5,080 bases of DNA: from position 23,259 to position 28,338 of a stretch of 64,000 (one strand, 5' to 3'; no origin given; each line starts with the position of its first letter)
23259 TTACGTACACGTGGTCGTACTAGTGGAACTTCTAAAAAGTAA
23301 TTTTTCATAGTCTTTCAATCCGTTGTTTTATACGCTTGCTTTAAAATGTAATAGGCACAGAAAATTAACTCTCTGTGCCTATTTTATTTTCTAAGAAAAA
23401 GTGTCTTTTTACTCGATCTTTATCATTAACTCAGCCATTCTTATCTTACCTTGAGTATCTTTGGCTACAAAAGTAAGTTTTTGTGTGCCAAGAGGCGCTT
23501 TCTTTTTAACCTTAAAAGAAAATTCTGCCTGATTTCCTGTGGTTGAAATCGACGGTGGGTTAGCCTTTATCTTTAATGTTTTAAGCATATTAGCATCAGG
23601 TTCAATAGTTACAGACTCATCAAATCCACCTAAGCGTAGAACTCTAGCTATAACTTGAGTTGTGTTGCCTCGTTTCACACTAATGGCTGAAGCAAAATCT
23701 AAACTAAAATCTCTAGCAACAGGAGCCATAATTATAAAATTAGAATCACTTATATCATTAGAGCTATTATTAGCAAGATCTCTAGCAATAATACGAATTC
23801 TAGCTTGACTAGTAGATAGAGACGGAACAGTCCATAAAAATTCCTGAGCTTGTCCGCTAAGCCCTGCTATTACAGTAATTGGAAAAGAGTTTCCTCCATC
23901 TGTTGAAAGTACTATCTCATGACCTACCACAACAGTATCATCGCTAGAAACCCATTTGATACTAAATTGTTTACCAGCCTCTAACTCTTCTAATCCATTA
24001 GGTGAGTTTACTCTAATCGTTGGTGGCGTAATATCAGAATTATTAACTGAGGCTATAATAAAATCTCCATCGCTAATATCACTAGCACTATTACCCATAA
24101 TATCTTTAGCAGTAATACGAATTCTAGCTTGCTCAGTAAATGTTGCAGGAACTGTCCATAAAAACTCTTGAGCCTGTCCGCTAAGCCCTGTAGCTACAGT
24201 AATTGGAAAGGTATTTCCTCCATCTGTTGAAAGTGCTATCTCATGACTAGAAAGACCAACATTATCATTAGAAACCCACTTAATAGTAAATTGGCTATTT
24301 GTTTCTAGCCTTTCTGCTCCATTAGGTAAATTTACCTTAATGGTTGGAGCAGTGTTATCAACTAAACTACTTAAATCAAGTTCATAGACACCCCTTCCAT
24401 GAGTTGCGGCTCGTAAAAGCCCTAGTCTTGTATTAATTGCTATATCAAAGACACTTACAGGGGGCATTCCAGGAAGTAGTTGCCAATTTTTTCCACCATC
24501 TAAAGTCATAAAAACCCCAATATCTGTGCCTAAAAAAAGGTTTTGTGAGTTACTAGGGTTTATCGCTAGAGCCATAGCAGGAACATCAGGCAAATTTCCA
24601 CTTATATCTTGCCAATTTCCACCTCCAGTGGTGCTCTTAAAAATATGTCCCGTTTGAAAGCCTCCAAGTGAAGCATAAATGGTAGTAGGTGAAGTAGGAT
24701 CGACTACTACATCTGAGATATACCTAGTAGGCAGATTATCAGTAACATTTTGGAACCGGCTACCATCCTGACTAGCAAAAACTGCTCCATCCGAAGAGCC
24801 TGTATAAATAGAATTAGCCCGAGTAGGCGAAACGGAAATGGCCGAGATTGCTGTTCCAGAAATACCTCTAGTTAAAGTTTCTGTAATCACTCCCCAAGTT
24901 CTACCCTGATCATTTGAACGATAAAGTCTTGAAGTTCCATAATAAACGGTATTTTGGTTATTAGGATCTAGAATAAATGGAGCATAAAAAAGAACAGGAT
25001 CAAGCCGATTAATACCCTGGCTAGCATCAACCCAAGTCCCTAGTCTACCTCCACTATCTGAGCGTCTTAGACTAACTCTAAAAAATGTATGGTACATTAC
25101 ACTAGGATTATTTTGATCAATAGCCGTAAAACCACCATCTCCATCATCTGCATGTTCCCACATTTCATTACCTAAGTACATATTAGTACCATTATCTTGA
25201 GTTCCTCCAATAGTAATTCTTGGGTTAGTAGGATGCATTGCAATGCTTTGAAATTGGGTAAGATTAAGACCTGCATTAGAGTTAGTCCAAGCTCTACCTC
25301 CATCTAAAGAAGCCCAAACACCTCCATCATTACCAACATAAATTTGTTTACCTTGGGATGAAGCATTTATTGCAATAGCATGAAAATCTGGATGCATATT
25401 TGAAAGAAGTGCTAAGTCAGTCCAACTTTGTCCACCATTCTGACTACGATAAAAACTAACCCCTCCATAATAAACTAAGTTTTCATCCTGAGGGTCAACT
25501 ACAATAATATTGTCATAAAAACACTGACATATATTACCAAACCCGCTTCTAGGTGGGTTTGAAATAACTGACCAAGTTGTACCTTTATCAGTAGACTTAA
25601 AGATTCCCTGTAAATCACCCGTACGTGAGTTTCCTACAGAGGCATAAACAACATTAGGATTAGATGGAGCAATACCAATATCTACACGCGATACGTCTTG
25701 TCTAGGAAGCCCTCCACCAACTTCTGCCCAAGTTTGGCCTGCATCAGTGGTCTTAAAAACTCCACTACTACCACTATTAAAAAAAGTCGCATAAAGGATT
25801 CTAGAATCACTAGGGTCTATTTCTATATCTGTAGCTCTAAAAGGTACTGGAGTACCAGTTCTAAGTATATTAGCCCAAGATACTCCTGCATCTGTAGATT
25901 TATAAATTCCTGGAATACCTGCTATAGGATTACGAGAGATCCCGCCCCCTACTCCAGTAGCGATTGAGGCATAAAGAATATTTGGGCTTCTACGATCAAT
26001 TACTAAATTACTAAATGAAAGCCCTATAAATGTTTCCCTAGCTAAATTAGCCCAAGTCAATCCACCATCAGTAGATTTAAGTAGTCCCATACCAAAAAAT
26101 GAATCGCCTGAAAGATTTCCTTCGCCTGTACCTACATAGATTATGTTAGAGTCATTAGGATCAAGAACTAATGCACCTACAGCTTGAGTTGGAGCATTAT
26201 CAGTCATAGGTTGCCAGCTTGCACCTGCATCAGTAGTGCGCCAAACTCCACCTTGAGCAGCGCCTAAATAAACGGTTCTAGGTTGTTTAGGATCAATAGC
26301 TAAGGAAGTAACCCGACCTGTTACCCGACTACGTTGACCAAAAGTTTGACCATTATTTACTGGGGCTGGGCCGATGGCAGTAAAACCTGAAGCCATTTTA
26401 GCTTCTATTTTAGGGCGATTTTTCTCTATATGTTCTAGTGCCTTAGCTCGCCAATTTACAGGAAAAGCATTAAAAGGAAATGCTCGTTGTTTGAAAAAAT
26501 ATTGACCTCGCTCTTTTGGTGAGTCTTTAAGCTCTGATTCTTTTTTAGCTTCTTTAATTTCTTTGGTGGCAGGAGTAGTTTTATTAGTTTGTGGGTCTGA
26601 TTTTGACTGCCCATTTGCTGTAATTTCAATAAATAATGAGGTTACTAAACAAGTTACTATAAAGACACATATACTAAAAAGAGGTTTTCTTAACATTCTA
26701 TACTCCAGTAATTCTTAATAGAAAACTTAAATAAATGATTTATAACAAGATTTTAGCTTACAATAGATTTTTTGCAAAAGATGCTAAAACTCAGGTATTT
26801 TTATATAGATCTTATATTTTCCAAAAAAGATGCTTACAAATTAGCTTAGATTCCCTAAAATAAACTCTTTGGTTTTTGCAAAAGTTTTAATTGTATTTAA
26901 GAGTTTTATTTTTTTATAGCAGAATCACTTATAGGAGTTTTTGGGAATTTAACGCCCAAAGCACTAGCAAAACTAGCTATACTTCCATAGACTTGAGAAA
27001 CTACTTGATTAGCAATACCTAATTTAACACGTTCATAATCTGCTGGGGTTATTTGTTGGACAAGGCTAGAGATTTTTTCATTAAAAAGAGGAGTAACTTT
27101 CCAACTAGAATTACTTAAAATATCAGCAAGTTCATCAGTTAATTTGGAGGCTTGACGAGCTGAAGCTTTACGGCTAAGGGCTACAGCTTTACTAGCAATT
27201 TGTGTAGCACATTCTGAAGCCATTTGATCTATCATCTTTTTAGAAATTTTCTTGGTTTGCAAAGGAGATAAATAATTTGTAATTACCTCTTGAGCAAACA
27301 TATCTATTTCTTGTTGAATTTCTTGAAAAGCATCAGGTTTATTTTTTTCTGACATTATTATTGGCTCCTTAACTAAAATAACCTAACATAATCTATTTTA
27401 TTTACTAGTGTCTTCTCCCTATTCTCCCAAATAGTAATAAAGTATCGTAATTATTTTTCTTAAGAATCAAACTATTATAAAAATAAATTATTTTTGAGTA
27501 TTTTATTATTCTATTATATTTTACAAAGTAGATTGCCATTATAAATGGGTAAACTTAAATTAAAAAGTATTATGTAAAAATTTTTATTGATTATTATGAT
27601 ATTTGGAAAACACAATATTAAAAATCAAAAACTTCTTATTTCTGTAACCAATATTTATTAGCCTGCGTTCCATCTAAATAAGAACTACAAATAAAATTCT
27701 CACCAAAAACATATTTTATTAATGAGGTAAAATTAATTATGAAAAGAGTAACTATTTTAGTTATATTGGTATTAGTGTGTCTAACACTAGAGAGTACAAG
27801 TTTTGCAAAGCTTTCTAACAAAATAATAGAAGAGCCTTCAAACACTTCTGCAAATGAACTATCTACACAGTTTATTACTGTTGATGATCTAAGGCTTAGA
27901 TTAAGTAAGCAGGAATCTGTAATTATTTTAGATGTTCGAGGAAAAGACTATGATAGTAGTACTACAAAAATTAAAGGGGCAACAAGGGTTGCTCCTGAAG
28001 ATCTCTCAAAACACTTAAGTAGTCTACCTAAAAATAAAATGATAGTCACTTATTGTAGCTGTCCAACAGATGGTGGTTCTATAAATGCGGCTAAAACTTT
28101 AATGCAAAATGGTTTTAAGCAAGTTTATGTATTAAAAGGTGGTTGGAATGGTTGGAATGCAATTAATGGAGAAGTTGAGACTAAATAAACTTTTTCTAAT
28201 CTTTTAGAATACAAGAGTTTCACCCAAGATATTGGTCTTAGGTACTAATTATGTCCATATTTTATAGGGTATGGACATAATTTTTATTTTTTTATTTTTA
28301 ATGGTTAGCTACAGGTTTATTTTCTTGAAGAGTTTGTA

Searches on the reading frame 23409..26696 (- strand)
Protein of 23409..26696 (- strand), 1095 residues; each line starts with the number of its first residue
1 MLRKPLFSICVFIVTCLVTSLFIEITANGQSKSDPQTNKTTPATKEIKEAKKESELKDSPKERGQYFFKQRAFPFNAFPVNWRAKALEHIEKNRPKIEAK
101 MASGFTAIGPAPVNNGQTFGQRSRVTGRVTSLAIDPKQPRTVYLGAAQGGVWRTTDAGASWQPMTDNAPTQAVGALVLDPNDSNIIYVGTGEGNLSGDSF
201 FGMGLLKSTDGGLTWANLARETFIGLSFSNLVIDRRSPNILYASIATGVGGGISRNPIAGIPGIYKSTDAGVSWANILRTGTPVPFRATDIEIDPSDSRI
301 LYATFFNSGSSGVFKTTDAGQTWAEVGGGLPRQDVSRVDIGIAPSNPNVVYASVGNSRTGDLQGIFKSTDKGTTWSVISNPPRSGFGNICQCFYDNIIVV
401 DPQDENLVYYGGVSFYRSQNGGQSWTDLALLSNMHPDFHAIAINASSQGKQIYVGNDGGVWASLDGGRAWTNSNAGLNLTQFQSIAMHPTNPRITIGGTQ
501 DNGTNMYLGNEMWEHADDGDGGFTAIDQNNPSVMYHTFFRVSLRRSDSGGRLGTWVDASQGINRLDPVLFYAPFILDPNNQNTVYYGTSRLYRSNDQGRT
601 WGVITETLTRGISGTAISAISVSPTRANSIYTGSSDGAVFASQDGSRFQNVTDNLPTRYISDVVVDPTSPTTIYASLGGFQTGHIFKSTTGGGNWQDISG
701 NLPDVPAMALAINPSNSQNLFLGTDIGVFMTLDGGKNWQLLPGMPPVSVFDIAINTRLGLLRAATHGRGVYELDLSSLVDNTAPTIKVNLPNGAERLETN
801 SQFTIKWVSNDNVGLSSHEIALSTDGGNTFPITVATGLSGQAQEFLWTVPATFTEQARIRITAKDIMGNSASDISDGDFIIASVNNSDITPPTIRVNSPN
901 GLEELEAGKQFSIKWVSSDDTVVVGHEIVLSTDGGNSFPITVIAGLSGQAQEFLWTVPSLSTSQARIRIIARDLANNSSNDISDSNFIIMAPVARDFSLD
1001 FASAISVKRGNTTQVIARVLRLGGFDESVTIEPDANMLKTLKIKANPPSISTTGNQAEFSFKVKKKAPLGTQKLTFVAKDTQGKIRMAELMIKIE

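Call 91: search_protein_families(library=pfam, proteins=[window:23409-26696:-], max_evalue=0.001)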
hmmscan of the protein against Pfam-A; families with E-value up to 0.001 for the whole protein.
window:23409-26696:- (1095 aa): 3 families
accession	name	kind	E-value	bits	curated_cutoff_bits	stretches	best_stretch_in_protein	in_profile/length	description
PF15902.12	Sortilin-Vps10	-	8e-32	111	33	3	114-229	8-122/446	Sortilin, neurotensin receptor 3,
PF10342.15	Kre9_KNH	-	8.8e-08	33.2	24.6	0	898-973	1-79/94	Kre9/KNH-like N-terminal Ig-like domain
PF02012.26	BNR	-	4.3e-05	23.3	27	0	730-740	2-12/12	BNR/Asp-box repeat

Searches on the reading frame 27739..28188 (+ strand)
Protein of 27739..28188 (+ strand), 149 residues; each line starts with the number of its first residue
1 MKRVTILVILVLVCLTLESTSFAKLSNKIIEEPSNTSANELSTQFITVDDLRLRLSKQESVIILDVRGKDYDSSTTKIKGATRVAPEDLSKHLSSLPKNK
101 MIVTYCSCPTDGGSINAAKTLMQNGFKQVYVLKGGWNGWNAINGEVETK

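Call 91: search_protein_families(library=pfam, proteins=[window:27739-28188:+], max_evalue=0.001)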
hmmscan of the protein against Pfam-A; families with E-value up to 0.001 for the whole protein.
window:27739-28188:+ (149 aa): 1 family
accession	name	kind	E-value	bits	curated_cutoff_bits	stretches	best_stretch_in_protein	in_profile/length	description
PF00581.25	Rhodanese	-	1.4e-13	51.5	22.2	1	48-141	2-101/102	Rhodanese-like domain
